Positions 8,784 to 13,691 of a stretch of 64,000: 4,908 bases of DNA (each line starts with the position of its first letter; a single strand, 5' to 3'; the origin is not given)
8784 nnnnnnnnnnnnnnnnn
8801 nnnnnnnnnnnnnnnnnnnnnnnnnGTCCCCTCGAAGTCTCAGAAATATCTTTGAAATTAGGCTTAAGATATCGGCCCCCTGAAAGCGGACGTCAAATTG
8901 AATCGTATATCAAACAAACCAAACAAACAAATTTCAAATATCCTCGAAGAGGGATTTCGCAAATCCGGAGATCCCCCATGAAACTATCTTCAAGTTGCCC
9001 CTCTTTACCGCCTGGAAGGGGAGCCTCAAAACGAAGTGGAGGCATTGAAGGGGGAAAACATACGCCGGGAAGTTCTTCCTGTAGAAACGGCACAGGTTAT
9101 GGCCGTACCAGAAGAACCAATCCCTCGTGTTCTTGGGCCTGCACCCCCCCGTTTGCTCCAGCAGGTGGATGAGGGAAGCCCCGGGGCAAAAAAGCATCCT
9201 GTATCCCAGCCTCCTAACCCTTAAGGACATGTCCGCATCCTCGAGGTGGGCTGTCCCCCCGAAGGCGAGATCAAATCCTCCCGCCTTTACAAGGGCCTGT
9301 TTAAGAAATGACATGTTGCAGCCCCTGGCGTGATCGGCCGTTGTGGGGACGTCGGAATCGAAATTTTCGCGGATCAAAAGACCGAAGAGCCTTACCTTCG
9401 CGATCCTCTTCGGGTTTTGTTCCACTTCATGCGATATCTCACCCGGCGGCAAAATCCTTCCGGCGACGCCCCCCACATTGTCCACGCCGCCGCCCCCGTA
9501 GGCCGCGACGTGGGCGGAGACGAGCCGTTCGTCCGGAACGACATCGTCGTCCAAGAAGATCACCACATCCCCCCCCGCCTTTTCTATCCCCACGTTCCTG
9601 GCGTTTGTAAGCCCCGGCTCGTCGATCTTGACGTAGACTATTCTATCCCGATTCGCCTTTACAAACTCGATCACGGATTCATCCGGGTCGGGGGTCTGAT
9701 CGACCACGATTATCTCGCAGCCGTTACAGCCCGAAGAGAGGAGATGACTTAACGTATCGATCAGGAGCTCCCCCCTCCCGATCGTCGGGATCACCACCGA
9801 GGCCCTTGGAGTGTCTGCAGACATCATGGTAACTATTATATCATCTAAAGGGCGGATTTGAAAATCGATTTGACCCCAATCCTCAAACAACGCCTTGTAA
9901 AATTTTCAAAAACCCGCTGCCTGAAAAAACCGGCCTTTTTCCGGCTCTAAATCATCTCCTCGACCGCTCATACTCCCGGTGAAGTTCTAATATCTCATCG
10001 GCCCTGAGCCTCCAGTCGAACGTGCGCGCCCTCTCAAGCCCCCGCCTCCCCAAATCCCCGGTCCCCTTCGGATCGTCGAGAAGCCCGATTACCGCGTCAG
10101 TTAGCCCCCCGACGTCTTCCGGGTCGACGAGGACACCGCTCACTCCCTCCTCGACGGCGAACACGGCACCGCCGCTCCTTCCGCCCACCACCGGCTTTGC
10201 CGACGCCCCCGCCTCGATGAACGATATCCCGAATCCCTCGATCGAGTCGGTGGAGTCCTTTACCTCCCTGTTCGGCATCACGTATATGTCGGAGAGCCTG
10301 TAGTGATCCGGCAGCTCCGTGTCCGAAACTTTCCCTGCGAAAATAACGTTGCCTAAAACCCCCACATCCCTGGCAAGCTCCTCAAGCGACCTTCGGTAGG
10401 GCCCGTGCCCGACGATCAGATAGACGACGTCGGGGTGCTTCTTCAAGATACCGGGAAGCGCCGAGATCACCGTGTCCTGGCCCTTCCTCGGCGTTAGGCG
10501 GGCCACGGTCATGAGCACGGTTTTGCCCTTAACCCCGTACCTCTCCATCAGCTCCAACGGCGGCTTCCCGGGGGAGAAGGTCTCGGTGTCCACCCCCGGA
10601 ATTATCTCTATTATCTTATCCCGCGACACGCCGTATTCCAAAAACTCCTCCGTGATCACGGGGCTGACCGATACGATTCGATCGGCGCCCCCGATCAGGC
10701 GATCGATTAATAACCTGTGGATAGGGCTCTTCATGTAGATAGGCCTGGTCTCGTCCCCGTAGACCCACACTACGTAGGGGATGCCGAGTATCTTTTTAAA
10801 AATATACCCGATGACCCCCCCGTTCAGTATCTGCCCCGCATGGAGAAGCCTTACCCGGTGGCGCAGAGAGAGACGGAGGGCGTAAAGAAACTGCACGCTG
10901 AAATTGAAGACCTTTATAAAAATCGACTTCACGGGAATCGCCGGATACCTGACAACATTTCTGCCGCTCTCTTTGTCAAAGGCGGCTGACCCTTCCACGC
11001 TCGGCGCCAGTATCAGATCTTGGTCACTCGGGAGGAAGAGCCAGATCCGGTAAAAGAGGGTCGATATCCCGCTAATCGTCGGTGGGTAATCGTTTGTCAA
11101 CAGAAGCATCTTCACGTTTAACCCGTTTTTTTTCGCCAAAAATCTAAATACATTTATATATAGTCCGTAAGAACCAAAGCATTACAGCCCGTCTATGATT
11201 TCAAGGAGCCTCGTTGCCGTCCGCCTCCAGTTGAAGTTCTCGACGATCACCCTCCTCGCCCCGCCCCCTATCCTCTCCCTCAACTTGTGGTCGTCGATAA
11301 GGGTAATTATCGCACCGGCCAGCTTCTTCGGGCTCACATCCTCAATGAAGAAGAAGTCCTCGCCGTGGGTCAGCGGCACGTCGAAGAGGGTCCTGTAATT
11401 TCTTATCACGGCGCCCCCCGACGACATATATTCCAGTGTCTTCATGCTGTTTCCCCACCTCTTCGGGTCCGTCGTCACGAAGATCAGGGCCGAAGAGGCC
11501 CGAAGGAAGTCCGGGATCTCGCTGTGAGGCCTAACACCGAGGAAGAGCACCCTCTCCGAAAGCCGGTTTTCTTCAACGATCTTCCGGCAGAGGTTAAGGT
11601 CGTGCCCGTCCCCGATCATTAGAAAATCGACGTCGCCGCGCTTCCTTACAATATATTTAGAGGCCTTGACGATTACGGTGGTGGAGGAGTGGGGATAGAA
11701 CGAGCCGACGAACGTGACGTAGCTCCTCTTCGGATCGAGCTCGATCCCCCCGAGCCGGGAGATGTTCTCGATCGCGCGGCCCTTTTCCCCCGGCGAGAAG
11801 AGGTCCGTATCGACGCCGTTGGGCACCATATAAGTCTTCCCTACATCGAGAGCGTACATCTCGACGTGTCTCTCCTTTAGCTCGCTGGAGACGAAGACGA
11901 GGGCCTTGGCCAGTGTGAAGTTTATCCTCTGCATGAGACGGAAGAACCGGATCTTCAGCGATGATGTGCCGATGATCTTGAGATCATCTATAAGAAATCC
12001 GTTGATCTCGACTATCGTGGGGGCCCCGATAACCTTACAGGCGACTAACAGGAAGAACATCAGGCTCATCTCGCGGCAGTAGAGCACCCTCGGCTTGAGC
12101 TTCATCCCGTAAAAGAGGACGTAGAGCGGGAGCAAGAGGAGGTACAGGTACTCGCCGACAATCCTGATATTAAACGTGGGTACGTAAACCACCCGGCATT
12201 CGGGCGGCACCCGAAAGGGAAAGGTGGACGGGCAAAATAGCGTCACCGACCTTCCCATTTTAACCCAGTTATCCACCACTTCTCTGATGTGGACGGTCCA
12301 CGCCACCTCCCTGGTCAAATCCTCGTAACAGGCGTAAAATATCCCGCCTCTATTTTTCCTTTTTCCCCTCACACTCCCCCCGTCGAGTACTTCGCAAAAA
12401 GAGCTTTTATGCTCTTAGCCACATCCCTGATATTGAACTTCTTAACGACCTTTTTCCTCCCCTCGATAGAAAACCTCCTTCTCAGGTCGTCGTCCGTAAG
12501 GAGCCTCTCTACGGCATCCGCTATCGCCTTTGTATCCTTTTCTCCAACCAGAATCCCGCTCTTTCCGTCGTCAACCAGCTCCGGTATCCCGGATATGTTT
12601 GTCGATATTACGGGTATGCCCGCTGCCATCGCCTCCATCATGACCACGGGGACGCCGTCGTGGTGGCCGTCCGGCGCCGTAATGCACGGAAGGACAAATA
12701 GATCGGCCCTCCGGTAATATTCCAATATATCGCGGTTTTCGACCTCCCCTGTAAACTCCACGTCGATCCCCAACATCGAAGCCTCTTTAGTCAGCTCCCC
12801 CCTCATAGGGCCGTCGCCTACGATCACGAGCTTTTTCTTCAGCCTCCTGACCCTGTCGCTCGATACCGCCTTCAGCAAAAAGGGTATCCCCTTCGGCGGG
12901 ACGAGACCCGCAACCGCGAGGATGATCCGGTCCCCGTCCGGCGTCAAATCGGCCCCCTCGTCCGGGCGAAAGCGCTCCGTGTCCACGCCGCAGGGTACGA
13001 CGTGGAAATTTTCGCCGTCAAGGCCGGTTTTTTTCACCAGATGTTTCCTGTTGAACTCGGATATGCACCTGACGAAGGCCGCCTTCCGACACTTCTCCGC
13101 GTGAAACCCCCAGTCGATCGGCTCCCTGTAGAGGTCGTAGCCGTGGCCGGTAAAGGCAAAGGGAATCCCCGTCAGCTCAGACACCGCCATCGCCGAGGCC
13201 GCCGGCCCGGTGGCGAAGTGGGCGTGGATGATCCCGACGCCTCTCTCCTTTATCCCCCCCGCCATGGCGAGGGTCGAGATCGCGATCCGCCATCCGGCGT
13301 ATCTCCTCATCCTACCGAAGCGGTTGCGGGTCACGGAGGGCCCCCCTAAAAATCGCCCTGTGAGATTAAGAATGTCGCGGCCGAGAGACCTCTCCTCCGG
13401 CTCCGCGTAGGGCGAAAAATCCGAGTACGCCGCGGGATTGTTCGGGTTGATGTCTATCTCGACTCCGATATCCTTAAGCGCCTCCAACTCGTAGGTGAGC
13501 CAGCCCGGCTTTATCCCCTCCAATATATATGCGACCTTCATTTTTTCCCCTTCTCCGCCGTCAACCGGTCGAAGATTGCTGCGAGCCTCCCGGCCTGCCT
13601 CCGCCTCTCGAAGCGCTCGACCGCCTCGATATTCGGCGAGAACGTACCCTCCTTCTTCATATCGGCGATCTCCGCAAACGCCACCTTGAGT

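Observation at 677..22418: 21-gene single-strand polysaccharide locus combining a Wzx/Wzy-independent-looking export set (Wza, Wzc-BY-kinase, Wzy-like) with an ExeA-like ATPase and an embedded HD-GYP phosphodiesterase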

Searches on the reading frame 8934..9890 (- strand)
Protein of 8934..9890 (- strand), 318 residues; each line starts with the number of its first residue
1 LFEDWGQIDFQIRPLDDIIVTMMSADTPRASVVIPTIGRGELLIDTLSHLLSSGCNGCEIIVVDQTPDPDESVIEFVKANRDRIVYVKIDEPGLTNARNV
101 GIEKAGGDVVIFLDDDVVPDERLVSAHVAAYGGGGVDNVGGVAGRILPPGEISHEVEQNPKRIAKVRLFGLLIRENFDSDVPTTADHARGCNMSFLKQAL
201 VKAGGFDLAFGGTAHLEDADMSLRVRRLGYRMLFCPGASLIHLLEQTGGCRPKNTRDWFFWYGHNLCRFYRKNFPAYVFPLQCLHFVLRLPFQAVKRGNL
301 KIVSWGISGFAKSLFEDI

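Call 5: search_protein_families(library=pfam, proteins=[window:8934-9890:-])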
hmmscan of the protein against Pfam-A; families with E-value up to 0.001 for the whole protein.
window:8934-9890:- (318 aa): 4 families
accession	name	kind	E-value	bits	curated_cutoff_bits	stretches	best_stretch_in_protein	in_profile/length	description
PF00535.33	Glycos_transf_2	-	2.5e-18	67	23.3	1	31-194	1-162/168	Glycosyl transferase family 2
PF13641.12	Glyco_tranf_2_3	-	1.2e-08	35.7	27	1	28-241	1-210/230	Glycosyltransferase like family 2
PF10111.15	Glyco_tranf_2_2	-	9.1e-08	32.3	27.3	1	57-117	29-92/276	Glycosyltransferase like family 2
PF13632.12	Glyco_trans_2_3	-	0.00023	21.5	27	1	110-241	2-121/198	Glycosyl transferase family group 2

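Call 7: search_protein_families(library=ncbifam, proteins=[window:8934-9890:-], max_evalue=0.00001)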
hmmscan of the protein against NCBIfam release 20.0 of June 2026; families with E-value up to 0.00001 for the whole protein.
window:8934-9890:- (318 aa): 10 families
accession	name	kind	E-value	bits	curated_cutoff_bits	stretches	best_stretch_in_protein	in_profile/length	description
NF038299.1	EPS_HpsN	equivalog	1.6e-40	139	425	1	29-265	2-245/317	hormogonium polysaccharide biosynthesis glycosyltransferase HpsN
NF041875.1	EPS_EpsD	equivalog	3e-25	89.3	370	1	31-245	2-209/325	exopolysaccharide biosynthesis glycosyltransferase EpsD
TIGR03965.1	mycofact_glyco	equivalog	7.3e-18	64.7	280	1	24-242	70-280/467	mycofactocin biosynthesis glycosyltransferase MftF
NF041394.1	GtaseAglG_Halo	equivalog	3.7e-14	52.7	440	1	41-242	16-215/304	glucosyl-dolichyl phosphate glucuronosyltransferase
TIGR03937.1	PgaC_IcaA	equivalog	9.2e-09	34.7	422.3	1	22-125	39-144/407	poly-beta-1,6-N-acetyl-D-glucosamine synthase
NF038302.1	EPS_HpsE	equivalog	1e-08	34.5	300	1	31-148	4-126/307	hormogonium polysaccharide biosynthesis glycosyltransferase HpsE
NF050050.1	ProtGlycPglI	equivalog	2.5e-08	33.7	500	1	28-116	2-93/306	GalNAc(5)-diNAcBac-PP-undecaprenol beta-1,3-glucosyltransferase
NF007482.0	PRK10073.1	equivalog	7.5e-08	31.7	423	1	23-118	1-98/334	glycosyltransferase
NF047683.1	TeichurnBiosyTuaG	equivalog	3.9e-06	26.7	400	1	23-116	1-96/252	teichuronic acid biosynthesis protein TuaG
NF007453.0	PRK10018.1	equivalog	4.1e-06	26.7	382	1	24-117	2-97/280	colanic acid biosynthesis glycosyltransferase WcaA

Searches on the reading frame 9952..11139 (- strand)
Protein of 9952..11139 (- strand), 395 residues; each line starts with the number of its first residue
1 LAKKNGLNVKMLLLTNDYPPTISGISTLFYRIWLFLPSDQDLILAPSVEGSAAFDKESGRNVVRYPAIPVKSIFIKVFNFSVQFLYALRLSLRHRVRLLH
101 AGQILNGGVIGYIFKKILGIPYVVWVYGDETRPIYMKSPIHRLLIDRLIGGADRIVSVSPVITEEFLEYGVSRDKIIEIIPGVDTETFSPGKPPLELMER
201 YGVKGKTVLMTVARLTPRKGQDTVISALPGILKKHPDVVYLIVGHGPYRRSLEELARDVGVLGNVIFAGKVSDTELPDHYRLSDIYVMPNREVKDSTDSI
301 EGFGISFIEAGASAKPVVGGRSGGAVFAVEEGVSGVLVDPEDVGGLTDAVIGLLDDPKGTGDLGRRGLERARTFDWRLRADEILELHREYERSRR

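Call 4: search_protein_families(library=pfam, proteins=[window:9952-11139:-])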
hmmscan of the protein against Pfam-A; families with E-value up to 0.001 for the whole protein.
window:9952-11139:- (395 aa): 5 families
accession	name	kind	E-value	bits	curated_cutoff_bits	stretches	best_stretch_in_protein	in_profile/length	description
PF00534.26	Glycos_transf_1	-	2.3e-34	118.9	26.4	1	204-366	13-168/172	Glycosyl transferases group 1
PF13692.12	Glyco_trans_1_4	-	1.9e-29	103.2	27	1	207-356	2-142/142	Glycosyl transferases group 1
PF13439.12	Glyco_transf_4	-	1.8e-11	44.8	28.5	1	44-186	25-169/170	Glycosyltransferase Family 4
PF13579.12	Glyco_trans_4_4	-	3.3e-08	34.5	29.7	1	57-177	37-153/158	Glycosyl transferase 4-like domain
PF20706.3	GT4-conflict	-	5.4e-06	26.1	26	1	147-335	142-326/385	Family 4 Glycosyltransferase in conflict systems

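Call 6: search_protein_families(library=ncbifam, proteins=[window:9952-11139:-], max_evalue=0.00001)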
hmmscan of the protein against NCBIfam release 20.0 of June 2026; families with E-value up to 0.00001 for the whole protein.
window:9952-11139:- (395 aa): 27 families (the best 25 are shown)
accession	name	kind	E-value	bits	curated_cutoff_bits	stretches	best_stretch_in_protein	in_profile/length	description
TIGR03449.1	mycothiol_MshA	equivalog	4.5e-32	111.4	462.5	1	145-389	158-402/406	D-inositol-3-phosphate glycosyltransferase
TIGR04063.1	stp3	hypoth_equivalog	1.8e-25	89.7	442.05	1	139-365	145-369/397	TIGR04063 family PEP-CTERM/XrtA system glycosyltransferase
NF041876.1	EPS_EpsE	equivalog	2.9e-23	82.7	400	1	181-381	193-387/389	exopolysaccharide biosynthesis GT4 family glycosyltransferase EpsE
TIGR03088.1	stp2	hypoth_equivalog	2e-22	79.8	409.05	1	169-383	155-366/374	TIGR03088 family PEP-CTERM/XrtA system glycosyltransferase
TIGR03999.1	thiol_BshA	equivalog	5.1e-20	71.7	273.7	1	148-379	141-362/375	N-acetyl-alpha-D-glucosaminyl L-malate synthase BshA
TIGR04047.1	MSMEG_0565_glyc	hypoth_equivalog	5.3e-19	68.5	259.85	1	144-388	131-372/373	MSMEG_0565 family glycosyltransferase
TIGR02149.1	glgA_Coryne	subfamily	6.4e-17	61.8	302.4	1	148-389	141-389/391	glycogen synthase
NF038298.1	EPS_HpsO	equivalog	6e-16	58.2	575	1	176-372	169-368/388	hormogonium polysaccharide biosynthesis glycosyltransferase HpsO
TIGR04157.1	glyco_rSAM_CFB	subfamily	6.5e-15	55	400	1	151-291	169-309/406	TIGR04157 family glycosyltransferase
NF007640.0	PRK10307.1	subfamily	2.6e-13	49.7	276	1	149-373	169-389/411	WcaI family glycosyltransferase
NF038229.1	Glyco4_Geo_Pelo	equivalog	2.4e-12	46.5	400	1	97-371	60-316/338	GPMC system family 4 glycosyltransferase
TIGR04005.1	wcaL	equivalog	9.5e-12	44.5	537.6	1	148-349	171-363/406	colanic acid biosynthesis glycosyltransferase WcaL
NF047684.1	TeichurnBiosyTuaC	equivalog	2.4e-11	43.2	550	1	96-356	109-354/391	teichuronic acid biosynthesis protein TuaC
NF053787.1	GlcN_PG_synth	equivalog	4.9e-11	42.1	480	1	144-388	136-357/361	N-acetylglucosaminyl phosphatidylglycerol synthase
NF041010.1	glycosy_Agl16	equivalog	4.4e-10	39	575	1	147-389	128-350/352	glycosylation protein Agl16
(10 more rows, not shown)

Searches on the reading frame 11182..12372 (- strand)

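Call 4: search_protein_families(library=pfam, proteins=[window:11182-12372:-])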
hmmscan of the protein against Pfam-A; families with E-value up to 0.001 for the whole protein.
window:11182-12372:- (396 aa): 5 families
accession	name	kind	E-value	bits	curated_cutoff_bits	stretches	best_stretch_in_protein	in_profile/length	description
PF00534.26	Glycos_transf_1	-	5.9e-16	58.9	26.4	1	212-374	11-171/172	Glycosyl transferases group 1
PF13692.12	Glyco_trans_1_4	-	1.2e-14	55.2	27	1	218-361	3-142/142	Glycosyl transferases group 1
PF13439.12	Glyco_transf_4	-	3.4e-12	47.2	28.5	1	27-190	6-169/170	Glycosyltransferase Family 4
PF13524.12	Glyco_trans_1_2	-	8.8e-10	39.1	25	1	264-391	27-144/144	Glycosyl transferase-like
PF13579.12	Glyco_trans_4_4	-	1.9e-08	35.3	29.7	1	27-186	5-158/158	Glycosyl transferase 4-like domain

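Call 6: search_protein_families(library=ncbifam, proteins=[window:11182-12372:-], max_evalue=0.00001)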
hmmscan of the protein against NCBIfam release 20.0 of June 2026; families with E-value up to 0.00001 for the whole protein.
window:11182-12372:- (396 aa): 9 families
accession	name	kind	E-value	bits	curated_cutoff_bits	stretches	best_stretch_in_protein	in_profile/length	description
TIGR04063.1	stp3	hypoth_equivalog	5.6e-19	68.3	442.05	1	109-392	109-391/397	TIGR04063 family PEP-CTERM/XrtA system glycosyltransferase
TIGR03449.1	mycothiol_MshA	equivalog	1.2e-15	57.3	462.5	1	155-392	165-399/406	D-inositol-3-phosphate glycosyltransferase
TIGR03088.1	stp2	hypoth_equivalog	4.2e-15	55.7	409.05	1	91-393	79-370/374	TIGR03088 family PEP-CTERM/XrtA system glycosyltransferase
TIGR03999.1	thiol_BshA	equivalog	8.7e-14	51.2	273.7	1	151-386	139-363/375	N-acetyl-alpha-D-glucosaminyl L-malate synthase BshA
TIGR04047.1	MSMEG_0565_glyc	hypoth_equivalog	3.2e-12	46.2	259.85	1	148-392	132-370/373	MSMEG_0565 family glycosyltransferase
TIGR02149.1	glgA_Coryne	subfamily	1.1e-09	38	302.4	0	147-243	137-231/391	glycogen synthase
NF041876.1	EPS_EpsE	equivalog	1.9e-09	37.3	400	1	148-389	155-389/389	exopolysaccharide biosynthesis GT4 family glycosyltransferase EpsE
TIGR03087.1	stp1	hypoth_equivalog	9.3e-08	31.6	316.65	1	155-393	173-394/397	TIGR03087 family PEP-CTERM/XrtA system glycosyltransferase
NF012028.0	PRK15484.1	subfamily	5.7e-06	25.7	618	1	175-393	158-375/380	lipopolysaccharide N-acetylglucosaminyltransferase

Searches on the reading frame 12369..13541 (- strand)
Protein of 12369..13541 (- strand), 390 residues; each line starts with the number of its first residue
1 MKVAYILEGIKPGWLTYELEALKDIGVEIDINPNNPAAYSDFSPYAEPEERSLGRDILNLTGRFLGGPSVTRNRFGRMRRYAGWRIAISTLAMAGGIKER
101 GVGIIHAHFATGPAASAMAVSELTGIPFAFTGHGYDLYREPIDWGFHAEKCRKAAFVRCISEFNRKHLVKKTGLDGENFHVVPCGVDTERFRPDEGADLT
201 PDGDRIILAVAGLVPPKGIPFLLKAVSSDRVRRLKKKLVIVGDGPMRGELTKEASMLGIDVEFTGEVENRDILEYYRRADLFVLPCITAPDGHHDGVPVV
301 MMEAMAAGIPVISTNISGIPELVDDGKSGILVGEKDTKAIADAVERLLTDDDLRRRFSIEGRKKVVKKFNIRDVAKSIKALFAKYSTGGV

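Call 4: search_protein_families(library=pfam, proteins=[window:12369-13541:-])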
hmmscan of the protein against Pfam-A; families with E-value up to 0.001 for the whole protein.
window:12369-13541:- (390 aa): 7 families
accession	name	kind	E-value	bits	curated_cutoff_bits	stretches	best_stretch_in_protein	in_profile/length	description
PF00534.26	Glycos_transf_1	-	1.1e-38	132.9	26.4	1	200-363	11-171/172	Glycosyl transferases group 1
PF13692.12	Glyco_trans_1_4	-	2.7e-37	128.6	27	1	205-350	2-142/142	Glycosyl transferases group 1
PF13439.12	Glyco_transf_4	-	5.5e-14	53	28.5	1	81-190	52-170/170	Glycosyltransferase Family 4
PF13524.12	Glyco_trans_1_2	-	1.7e-11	44.7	25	1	235-378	14-142/144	Glycosyl transferase-like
PF13579.12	Glyco_trans_4_4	-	4.8e-07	30.7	29.7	1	70-185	42-158/158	Glycosyl transferase 4-like domain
PF20706.3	GT4-conflict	-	0.00038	20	26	1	268-350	271-357/385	Family 4 Glycosyltransferase in conflict systems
PF13477.12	Glyco_trans_4_2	-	0.00064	20.3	23.4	0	89-148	62-122/139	Glycosyl transferase 4-like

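Call 6: search_protein_families(library=ncbifam, proteins=[window:12369-13541:-], max_evalue=0.00001)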
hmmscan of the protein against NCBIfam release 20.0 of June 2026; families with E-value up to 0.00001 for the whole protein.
window:12369-13541:- (390 aa): 32 families (the best 25 are shown)
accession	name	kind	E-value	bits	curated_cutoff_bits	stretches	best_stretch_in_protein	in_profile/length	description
NF041876.1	EPS_EpsE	equivalog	7.5e-44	150.5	400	1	80-377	92-388/389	exopolysaccharide biosynthesis GT4 family glycosyltransferase EpsE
TIGR03088.1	stp2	hypoth_equivalog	2.2e-35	122.4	409.05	1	161-383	144-371/374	TIGR03088 family PEP-CTERM/XrtA system glycosyltransferase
NF047684.1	TeichurnBiosyTuaC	equivalog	4.6e-35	121.3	550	1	101-383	108-387/391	teichuronic acid biosynthesis protein TuaC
TIGR04005.1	wcaL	equivalog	7.7e-31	107.3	537.6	1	152-381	173-402/406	colanic acid biosynthesis glycosyltransferase WcaL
TIGR03999.1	thiol_BshA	equivalog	1.6e-28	99.7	273.7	1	92-384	75-372/375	N-acetyl-alpha-D-glucosaminyl L-malate synthase BshA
NF038229.1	Glyco4_Geo_Pelo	equivalog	2.7e-23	82.6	400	1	69-383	17-334/338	GPMC system family 4 glycosyltransferase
TIGR03449.1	mycothiol_MshA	equivalog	4.8e-23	81.7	462.5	1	165-383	176-401/406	D-inositol-3-phosphate glycosyltransferase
TIGR04063.1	stp3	hypoth_equivalog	8.8e-23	80.8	442.05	1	149-377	153-387/397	TIGR04063 family PEP-CTERM/XrtA system glycosyltransferase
NF050056.1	ProtGlycPglH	equivalog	4.2e-22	78.7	600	1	206-379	181-347/354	GalNAc-alpha-(1->4)-GalNAc-alpha-(1->3)-diNAcBac-PP-undecaprenol alpha-1,4-N-acetyl-D-galactosaminyltransferase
TIGR04047.1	MSMEG_0565_glyc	hypoth_equivalog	1.4e-21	77.1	259.85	1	85-377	71-366/373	MSMEG_0565 family glycosyltransferase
TIGR02149.1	glgA_Coryne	subfamily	3.1e-21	76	302.4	1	105-382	87-387/391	glycogen synthase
TIGR04157.1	glyco_rSAM_CFB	subfamily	5.3e-19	68.5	400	1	149-381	165-405/406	TIGR04157 family glycosyltransferase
NF038298.1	EPS_HpsO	equivalog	1.8e-18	66.5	575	1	167-380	159-382/388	hormogonium polysaccharide biosynthesis glycosyltransferase HpsO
NF012028.0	PRK15484.1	subfamily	4.1e-16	59.1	618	1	173-380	157-373/380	lipopolysaccharide N-acetylglucosaminyltransferase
NF050063.1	ProtGlycPglJ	equivalog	5.1e-16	58.8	500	1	153-377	144-358/363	N-acetylgalactosamine-N,N'-diacetylbacillosaminyl-diphospho-undecaprenol 4-alpha-N-acetylgalactosaminyltransferase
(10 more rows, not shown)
